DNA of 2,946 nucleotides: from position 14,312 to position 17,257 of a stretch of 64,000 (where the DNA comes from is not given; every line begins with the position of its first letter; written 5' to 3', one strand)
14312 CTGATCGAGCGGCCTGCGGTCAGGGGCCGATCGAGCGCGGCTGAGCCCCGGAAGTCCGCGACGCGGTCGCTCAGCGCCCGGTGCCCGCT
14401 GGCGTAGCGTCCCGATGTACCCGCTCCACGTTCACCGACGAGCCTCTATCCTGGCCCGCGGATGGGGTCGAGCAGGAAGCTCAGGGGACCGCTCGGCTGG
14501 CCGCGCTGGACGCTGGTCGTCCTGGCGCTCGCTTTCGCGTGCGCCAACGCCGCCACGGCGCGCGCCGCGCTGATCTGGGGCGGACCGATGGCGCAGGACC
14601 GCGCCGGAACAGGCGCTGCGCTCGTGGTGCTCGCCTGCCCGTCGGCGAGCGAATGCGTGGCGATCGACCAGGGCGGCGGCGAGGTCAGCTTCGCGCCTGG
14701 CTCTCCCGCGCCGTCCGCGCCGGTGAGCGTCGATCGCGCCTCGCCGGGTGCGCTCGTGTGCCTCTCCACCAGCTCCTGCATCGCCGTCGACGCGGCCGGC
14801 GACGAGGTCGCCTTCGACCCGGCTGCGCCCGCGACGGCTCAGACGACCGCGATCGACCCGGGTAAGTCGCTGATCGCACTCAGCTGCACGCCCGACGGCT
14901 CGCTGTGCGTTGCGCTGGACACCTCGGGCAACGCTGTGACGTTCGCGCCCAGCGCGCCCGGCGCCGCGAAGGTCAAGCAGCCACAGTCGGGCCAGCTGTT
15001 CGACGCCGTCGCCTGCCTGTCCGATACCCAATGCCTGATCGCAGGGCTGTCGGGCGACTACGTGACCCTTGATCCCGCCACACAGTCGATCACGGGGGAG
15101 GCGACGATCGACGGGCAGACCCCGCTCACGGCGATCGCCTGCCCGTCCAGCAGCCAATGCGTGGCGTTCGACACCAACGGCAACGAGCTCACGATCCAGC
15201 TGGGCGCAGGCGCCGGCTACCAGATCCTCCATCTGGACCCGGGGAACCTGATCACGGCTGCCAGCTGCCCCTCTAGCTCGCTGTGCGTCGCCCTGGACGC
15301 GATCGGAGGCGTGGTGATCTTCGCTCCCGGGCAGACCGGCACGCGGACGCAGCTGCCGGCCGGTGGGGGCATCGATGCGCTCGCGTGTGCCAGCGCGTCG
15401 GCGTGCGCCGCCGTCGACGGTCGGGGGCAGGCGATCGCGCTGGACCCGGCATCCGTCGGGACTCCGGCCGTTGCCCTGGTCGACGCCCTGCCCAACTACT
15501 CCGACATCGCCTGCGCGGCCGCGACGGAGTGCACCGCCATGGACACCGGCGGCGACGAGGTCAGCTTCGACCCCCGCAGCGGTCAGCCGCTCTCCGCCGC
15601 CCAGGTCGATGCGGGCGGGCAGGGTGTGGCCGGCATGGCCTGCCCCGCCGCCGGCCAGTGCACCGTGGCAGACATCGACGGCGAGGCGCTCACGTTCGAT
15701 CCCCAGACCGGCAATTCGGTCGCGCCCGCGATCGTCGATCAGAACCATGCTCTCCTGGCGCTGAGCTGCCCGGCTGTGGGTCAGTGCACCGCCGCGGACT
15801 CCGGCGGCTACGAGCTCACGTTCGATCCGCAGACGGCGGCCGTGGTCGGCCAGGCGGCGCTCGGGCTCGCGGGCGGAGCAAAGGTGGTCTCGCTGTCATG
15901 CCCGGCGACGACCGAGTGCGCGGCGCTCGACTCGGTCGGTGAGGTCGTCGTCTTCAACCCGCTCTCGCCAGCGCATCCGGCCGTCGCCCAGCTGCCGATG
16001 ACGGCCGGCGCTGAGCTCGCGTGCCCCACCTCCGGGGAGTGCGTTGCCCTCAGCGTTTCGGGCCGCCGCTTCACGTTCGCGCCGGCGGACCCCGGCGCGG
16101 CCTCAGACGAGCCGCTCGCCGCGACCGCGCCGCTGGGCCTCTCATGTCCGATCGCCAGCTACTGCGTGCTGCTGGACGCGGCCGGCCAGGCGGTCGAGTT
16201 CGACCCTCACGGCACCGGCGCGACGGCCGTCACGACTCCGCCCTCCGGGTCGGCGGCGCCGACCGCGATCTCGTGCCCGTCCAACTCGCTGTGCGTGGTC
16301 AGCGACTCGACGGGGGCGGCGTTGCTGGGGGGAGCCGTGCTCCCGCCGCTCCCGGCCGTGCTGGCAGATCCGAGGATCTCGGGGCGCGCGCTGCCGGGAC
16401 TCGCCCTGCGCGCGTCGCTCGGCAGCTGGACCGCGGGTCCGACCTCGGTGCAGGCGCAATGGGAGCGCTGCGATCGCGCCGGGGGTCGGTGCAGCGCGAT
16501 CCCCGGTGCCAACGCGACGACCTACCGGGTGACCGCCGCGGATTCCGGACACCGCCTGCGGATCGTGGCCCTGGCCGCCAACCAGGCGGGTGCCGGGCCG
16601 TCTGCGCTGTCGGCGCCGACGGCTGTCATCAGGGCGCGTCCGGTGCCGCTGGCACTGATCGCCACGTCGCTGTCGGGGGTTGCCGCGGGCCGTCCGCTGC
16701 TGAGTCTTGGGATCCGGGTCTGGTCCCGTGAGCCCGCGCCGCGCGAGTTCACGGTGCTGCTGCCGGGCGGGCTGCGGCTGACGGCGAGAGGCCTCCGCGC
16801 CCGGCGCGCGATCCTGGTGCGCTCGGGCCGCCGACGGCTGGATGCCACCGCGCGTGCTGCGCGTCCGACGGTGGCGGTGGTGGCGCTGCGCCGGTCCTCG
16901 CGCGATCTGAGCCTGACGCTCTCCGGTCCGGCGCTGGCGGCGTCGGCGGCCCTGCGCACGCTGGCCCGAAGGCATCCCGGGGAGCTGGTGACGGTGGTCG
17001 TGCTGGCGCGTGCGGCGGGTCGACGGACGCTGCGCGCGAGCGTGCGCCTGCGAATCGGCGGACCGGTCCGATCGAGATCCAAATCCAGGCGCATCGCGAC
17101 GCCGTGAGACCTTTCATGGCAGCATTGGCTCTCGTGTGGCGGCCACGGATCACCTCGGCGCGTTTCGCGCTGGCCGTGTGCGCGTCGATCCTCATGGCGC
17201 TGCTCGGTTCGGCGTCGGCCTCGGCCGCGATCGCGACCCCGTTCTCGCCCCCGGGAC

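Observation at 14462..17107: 881-aa exported protein made of 14 tandem ~42-aa Cys-pair repeats that I cannot assign to a named family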

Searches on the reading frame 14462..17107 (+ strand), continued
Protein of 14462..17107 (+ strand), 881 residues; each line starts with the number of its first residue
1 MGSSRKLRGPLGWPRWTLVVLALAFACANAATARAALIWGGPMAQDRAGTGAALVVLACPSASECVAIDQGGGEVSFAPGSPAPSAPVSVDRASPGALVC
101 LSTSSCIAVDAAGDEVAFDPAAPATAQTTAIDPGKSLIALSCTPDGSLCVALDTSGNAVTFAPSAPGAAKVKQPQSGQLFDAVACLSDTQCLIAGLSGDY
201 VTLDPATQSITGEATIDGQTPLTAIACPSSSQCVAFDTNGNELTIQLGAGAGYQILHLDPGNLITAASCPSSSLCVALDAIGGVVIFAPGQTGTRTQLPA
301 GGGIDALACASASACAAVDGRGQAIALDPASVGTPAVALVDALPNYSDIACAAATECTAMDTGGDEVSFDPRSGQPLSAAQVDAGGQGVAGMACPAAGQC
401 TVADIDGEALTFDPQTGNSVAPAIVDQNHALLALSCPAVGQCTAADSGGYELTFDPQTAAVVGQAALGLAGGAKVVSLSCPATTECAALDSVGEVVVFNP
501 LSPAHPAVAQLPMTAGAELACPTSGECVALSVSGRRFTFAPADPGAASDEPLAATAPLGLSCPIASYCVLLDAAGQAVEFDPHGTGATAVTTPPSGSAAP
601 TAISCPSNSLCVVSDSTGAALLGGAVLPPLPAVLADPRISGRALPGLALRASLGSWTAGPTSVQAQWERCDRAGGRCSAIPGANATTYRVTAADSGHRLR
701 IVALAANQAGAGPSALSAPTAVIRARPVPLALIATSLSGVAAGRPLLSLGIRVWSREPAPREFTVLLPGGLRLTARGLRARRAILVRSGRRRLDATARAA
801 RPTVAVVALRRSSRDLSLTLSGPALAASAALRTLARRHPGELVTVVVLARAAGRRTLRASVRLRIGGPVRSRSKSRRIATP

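Call 39: find_encoding_contigs(protein=P0021, flank=6000, max_places=1)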
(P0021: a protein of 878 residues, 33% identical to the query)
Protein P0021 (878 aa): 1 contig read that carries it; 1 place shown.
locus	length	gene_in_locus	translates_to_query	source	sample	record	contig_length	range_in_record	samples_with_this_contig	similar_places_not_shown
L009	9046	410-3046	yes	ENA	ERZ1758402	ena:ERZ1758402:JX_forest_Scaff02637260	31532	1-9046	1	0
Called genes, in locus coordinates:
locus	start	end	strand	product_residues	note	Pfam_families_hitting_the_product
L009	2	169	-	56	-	?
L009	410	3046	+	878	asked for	-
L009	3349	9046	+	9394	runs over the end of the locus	?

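Call 44: search_protein_families(library=pfam, proteins=[P0111, P0098, P0119, P0114, P0109, P0087, P0066, P0101, P0018], max_evalue=0.001)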
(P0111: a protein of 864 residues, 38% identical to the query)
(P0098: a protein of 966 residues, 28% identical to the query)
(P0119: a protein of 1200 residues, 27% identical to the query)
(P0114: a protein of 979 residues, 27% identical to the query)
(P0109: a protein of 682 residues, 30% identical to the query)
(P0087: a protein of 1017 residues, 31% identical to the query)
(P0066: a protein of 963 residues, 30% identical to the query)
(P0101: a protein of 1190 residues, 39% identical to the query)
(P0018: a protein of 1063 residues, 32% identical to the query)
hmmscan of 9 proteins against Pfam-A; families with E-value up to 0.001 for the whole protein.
P0111 (864 aa): 2 families
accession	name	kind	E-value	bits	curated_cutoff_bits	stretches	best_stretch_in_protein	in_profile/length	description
PF16499.11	Melibiase_2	-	6.4e-26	91.7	23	2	252-378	137-262/284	Alpha galactosidase A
PF17801.7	Melibiase_C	-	1.3e-19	70.5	22.9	1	427-502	2-71/71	Alpha galactosidase C-terminal beta sandwich domain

P0098 (966 aa): 1 family
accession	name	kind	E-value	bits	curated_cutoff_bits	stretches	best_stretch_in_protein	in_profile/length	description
PF00704.34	Glyco_hydro_18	-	5e-06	26.8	29.6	1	56-249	5-195/317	Glycosyl hydrolases family 18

P0119 (1200 aa): 2 families
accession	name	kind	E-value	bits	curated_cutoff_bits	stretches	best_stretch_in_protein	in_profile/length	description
PF18998.6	Flg_new_2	-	8.5e-16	58.1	23.6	2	1002-1068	8-70/73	Divergent InlB B-repeat domain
PF14870.12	PSII_BNR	-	2.9e-09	37.1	27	0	396-541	122-261/303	Photosynthesis system II assembly factor YCF48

P0114 (979 aa): 4 families
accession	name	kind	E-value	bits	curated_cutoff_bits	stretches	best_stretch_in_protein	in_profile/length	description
PF25293.1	Beta-prop_EMC1_N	-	9.5e-08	32.4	34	1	495-621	40-163/219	EMC1 N-terminal beta-propeller domain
PF07679.22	I-set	-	4.2e-07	30.4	23.7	1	700-785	1-89/90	Immunoglobulin I-set domain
PF13927.12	Ig_3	-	7.8e-07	30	30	1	700-761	2-67/78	Immunoglobulin domain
PF14517.12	Tachylectin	-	9e-06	26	29.8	0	481-604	87-217/230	Tachylectin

P0109 (682 aa): 1 family
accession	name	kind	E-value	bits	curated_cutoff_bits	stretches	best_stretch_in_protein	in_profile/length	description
PF19193.6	Tectonin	-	2.5e-07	30.8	30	0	368-448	103-181/216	Tectonin domain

P0087 (1017 aa): 5 families
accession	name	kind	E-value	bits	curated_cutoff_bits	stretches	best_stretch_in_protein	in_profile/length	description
PF16656.11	Pur_ac_phosph_N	-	4.8e-18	66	30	3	653-713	34-93/93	Purple acid Phosphatase, N-terminal domain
PF16655.11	PhoD_N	-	8.4e-16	58.7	30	0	643-701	25-82/90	PhoD-like phosphatase, N-terminal domain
PF00041.27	fn3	-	2.1e-10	41.1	25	0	780-806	49-75/84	Fibronectin type III domain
PF25059.1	FN3_DSCAM-DSCAML_C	-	9.2e-05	23.2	39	0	782-815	47-79/89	DSCAM/DSCAML C-terminal Fn3-like domain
PF21466.3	GH101_dom-5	-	0.00063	20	27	0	775-801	41-67/145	Endo-alpha-N-acetylgalactosaminidase, domain 5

P0066 (963 aa): 2 families
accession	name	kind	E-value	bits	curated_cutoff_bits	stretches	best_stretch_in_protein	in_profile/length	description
PF03793.24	PASTA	-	1.6e-11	44.4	23.2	1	896-956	3-63/64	PASTA domain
PF18998.6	Flg_new_2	-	4e-07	30.3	23.6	1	818-892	3-71/73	Divergent InlB B-repeat domain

P0101 (1190 aa): 4 families
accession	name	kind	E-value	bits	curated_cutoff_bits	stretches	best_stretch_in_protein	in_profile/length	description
PF23197.1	IG_AIR9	-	1.4e-12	47.7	27.5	0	614-676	8-68/87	AIR9 A9 domain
PF16709.11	SCAB-Ig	-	6.8e-10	39.3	27.6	0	614-694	4-84/98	Ig domain of plant-specific actin-binding protein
PF19078.6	Big_12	-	1.3e-07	32.2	27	1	105-200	1-97/102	Bacterial Ig-like domain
PF04360.17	Serglycin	-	3e-05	24.5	30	0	325-356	19-50/149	Serglycin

P0018 (1063 aa): 3 families
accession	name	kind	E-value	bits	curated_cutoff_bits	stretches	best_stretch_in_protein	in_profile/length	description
PF24534.1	HMA_PCA1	-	3.2e-06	27.2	24.5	0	770-791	25-46/68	PCA1 HMA heavy metal-associated domain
PF13751.12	DDE_Tnp_1_6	-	0.00023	21.9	25.1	0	466-497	36-66/125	Transposase DDE domain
PF25454.1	zf-C3HC4_IRF-2BP1_2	-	0.00096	19.8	26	0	330-346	41-57/72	IRF-2BP1/2 C3HC4 zinc finger domain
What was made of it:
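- On Propeller lectins (Tectonin PF19193, Tachylectin PF14517): Only P0109 (30.8 bits against 30) and P0114 (26 bits against 29.8) give marginal hits (call 44).
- Glycan binding rests on a few fusions (2 GH27 and 1 CBM among 44) and on weak cross-hits to Tectonin and Tachylectin profiles near or below threshold (call 44). Fusions to glycosidases (call 44) fit a binding module better. Some family members are fused to GH27 or GH18-like domains (call 44).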

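Call 76: search_protein_families(library=padloc, proteins=[window:14462-17107:+], max_evalue=0.1)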
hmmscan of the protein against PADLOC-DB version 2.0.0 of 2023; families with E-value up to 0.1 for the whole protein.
window:14462-17107:+ (881 aa): 0 families

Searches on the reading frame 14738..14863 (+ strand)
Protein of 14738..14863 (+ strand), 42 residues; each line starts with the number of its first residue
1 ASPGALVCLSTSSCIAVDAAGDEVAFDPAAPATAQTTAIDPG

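Call 48: search_protein_representatives(alignment_id=A3)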
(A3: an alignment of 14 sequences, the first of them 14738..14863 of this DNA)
Query: 14 sequences, 42 profile positions. Proteins with E-value up to 0.001 (for the whole library): 7817; up to 1e-10: 3916; up to 1e-30: 962. The best 150 are listed.
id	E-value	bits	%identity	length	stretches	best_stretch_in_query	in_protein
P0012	2.7e-191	635.2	-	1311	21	1-40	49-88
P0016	9.6e-178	591.8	-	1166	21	1-41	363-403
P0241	8.0e-159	531.2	-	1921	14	4-42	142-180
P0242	3.7e-155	519.5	-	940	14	3-37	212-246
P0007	1.7e-151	507.8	-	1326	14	2-40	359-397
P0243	1.8e-147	494.9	-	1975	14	3-42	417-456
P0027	1.9e-145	488.4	-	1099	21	2-42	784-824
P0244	5.1e-145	487.1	-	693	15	2-37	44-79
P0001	2.3e-144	485.0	-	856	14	3-39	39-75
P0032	3.0e-144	484.6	-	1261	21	1-40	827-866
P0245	6.2e-144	483.6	-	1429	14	2-42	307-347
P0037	1.9e-135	456.4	-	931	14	3-41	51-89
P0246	9.2e-135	454.2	-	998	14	5-35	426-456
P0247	6.1e-134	451.6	-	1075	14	2-32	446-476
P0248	1.2e-132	447.4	-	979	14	2-42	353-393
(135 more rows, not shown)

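Call 68: search_protein_families(library=pfam, alignment_id=A6, max_evalue=0.0001)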
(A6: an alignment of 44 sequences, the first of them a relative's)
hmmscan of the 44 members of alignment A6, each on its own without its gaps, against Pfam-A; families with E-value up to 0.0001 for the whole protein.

A. member 1, P0243 (1975 aa): 5 families
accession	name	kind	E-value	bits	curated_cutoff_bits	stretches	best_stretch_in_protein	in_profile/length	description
PF16709.11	SCAB-Ig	-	7.1e-38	129.1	27.6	0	867-944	3-81/98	Ig domain of plant-specific actin-binding protein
PF23197.1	IG_AIR9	-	8.8e-35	118.9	27.5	0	1883-1935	32-83/87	AIR9 A9 domain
PF03024.20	Folate_rec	-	2.7e-13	50.6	29.8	0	1477-1511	39-72/172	Folate receptor family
PF23504.1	YodE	-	1e-11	44.7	27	0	916-930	5-18/48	YodE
PF00238.24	Ribosomal_L14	-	1.6e-05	25.2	23.6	0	1400-1441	20-57/122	Ribosomal protein L14p/L23e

B. families by the number of members that match (of 44 scanned): 33 families (the first 25 are shown)
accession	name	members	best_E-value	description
PF23197.1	IG_AIR9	20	8.8e-35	AIR9 A9 domain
PF16709.11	SCAB-Ig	17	7.1e-38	Ig domain of plant-specific actin-binding protein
PF25454.1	zf-C3HC4_IRF-2BP1_2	11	2.1e-08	IRF-2BP1/2 C3HC4 zinc finger domain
PF16640.11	Big_3_5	3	4.1e-21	Bacterial Ig-like domain (group 3)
PF01833.30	TIG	3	4.4e-14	IPT/TIG domain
PF16499.11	Melibiase_2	2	5.6e-27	Alpha galactosidase A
PF17801.7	Melibiase_C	2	1.3e-19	Alpha galactosidase C-terminal beta sandwich domain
PF19077.6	Big_13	2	2e-12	Bacterial Ig-like domain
PF25293.1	Beta-prop_EMC1_N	2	3.7e-11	EMC1 N-terminal beta-propeller domain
PF00041.27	fn3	2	2.1e-10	Fibronectin type III domain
PF07679.22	I-set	2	3.8e-09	Immunoglobulin I-set domain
PF25390.1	WD40_RLD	1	6.5e-85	RCC1-like domain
PF13540.12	RCC1_2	1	1.7e-54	Regulator of chromosome condensation (RCC1) repeat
PF00415.24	RCC1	1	1.2e-48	Regulator of chromosome condensation (RCC1) repeat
PF13205.12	Big_5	1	9.2e-32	Bacterial Ig-like domain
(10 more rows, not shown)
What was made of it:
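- Closest known: Beta-propeller lectins. Same: Some members are fused to glycosidases or a CBM (calls 44, 68).
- On A9/SCAB-type Ig-like domain (PF23197, PF16709): The same aligned module in paralogues scores up to 119-129 bits, and 20 of 44 members hit at E <= 1e-4 (call 68).
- The family varies in blade number and tail domains (calls 48, 68), which is unusual for a lattice protein.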

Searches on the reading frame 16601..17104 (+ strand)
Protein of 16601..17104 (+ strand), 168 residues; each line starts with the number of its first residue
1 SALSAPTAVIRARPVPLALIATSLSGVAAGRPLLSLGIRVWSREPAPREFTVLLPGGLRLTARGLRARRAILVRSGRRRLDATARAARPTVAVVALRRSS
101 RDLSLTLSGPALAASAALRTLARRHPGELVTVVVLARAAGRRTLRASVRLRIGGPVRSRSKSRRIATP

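Call 56: search_solved_structures(query=A4, max_evalue=10)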
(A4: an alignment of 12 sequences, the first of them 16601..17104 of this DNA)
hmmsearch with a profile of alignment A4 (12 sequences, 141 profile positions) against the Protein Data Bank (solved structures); distinct sequences matched with E-value up to 10: 1.
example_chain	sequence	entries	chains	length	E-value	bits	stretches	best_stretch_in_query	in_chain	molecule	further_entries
9ygm_SI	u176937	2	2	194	0.06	16.1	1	53-115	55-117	40S ribosomal protein eS7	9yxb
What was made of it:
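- Tried and rejected: The tail profile gave only a chance-level eS7 hit (call 56).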

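Call 59: predict_structure(alignment_id=A4)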
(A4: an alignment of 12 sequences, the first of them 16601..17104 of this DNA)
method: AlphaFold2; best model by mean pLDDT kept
length: 168 residues; sequences in the alignment: 12
mean_pLDDT: 85.8   pTM: 0.77
mean pLDDT of the five models: 85.8, 85.6, 84.8, 84.6, 80.9
residues with pLDDT >= 90: 108; 70-90: 34; 50-70: 17; < 50: 9
segments of 3 or more residues with pLDDT < 50: 157-163
pLDDT, mean of each block of 10 residues (from residue 1): 60 85 93 95 93 95 80 93 89 93 91 94 94 92 93 62 50
secondary structure, 60 per line:
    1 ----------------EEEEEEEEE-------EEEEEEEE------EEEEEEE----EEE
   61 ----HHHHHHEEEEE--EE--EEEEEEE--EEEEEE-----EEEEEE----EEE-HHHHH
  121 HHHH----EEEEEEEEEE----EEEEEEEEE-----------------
elements in order: E17-25 E33-40 E47-53 E58-60 H65-70 E71-75 E82-88 E91-96 E102-107 E112-114 H116-124 E129-138 E143-151
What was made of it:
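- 16601..17056 (+): Basic C-terminal beta-sandwich domain (aa 714-865). The C-terminal segment from aa 718 to the end (164 aa) has net charge +29 and pI ~12. AF2 of the domain alone: pLDDT 85.8, pTM 0.77 (call 59).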

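Call 61: fold_search(model_id=the predicted structure, library=pdb)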
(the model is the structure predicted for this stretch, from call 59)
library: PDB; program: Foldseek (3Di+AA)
matches with E <= 10: 1439; with E <= 0.001: 31
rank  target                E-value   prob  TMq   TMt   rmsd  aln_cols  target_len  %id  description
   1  9e8a_A                2.4e-05  1.00  0.44  0.11   5.6       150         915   15  Integrin aIIbb3 bent conformation from human platelet membrane crude preparation (released 2025-10-15)
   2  7wwo_A                4.1e-05  1.00  0.45  0.47   6.0       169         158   15  Dimer form of hypothetical protein TTHA1873 from Thermus thermophilus (released 2022-03-09)
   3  8t2v_A                8.5e-05  1.00  0.45  0.10   4.6       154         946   17  Cryo-EM Structures of Full-length Integrin alphaIIbbeta3 in Native Lipids (released 2023-07-26)
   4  7wrk                  1.1e-04  1.00  0.50  0.52   5.3       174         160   14  Structure of hypothetical protein TTHA1873 from Thermus thermophilus (released 2022-03-09)
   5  2okm                  1.1e-04  1.00  0.41  0.46   4.8       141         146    5  Crystal structure of ACE19, the collagen binding subdomain of Enterococcus faecalis surface protein ACE (released 2008-01-22)
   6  4b60_B                1.3e-04  1.00  0.43  0.26   6.8       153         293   11  Structure of rFnBPA(189-505) in complex with fibrinogen gamma chain C- terminal peptide (released 2013-10-09)
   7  4ei0_B                1.3e-04  1.00  0.43  0.27   5.8       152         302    8  Crystal structure of a DUF4466 family protein (PARMER_03218) from Parabacteroides merdae ATCC 43184 at 2.00 A resoluti (released 2012-05-30)
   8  4ei0_A                1.4e-04  1.00  0.42  0.26   6.2       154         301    9  Crystal structure of a DUF4466 family protein (PARMER_03218) from Parabacteroides merdae ATCC 43184 at 2.00 A resoluti (released 2012-05-30)
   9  4b60_A                1.4e-04  1.00  0.43  0.26   6.9       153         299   11  Structure of rFnBPA(189-505) in complex with fibrinogen gamma chain C- terminal peptide (released 2013-10-09)
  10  3fcs_A                1.8e-04  1.00  0.40  0.10   6.0       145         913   15  Structure of complete ectodomain of integrin aIIBb3 (released 2009-01-20)
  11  3at0_A                2.1e-04  1.00  0.42  0.24   7.2       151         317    9  Structural and biochemical characterization of ClfB:ligand interactions (released 2011-05-04)
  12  3fcs_C                2.1e-04  1.00  0.43  0.11   5.4       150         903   17  Structure of complete ectodomain of integrin aIIBb3 (released 2009-01-20)
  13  1n67                  2.3e-04  1.00  0.37  0.21   7.9       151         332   16  Clumping Factor A from Staphylococcus aureus (released 2003-03-04)
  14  4lee_A                2.7e-04  1.00  0.40  0.25   5.0       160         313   10  Structure of the Als3 adhesin from Candida albicans, residues 1-313 (mature sequence), triple mutant in the binding ca (released 2014-05-14)
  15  7wwn                  3.2e-04  1.00  0.44  0.46   6.5       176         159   15  Structure of hypothetical protein TTHA1873 from Thermus thermophilus with Potassium mercuric iodide (released 2022-04-06)
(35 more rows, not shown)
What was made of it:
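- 16601..17056 (+): Foldseek matches integrin alpha stalk domains, MSCRAMM adhesin domains and TTHA1873, with E 2e-5 to 1e-3 and TM 0.4-0.5 (call 61).
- Closest known: Integrin alpha ectodomain and Gram-positive MSCRAMM-type adhesins. Same: The best Foldseek hits for the C-terminal domain are integrin alphaIIb stalk domains and ACE, ClfA/B and FnBPA domains (call 61).
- It resembles integrin stalk and MSCRAMM adhesin beta-sandwiches (call 61).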

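Call 79: find_homologous_proteins(query=A4, max_evalue=0.001)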
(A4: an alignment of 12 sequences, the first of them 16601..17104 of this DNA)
Query A4 (12 sequences): 8000 candidates shared short words with the query, none scored E <= 0.001.
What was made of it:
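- A database search for the tail domain in other protein contexts failed (call 79), so its role as an anchor is not independently supported.
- Tried and rejected: find_homologous_proteins with the tail-domain alignment returned nothing (call 79).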
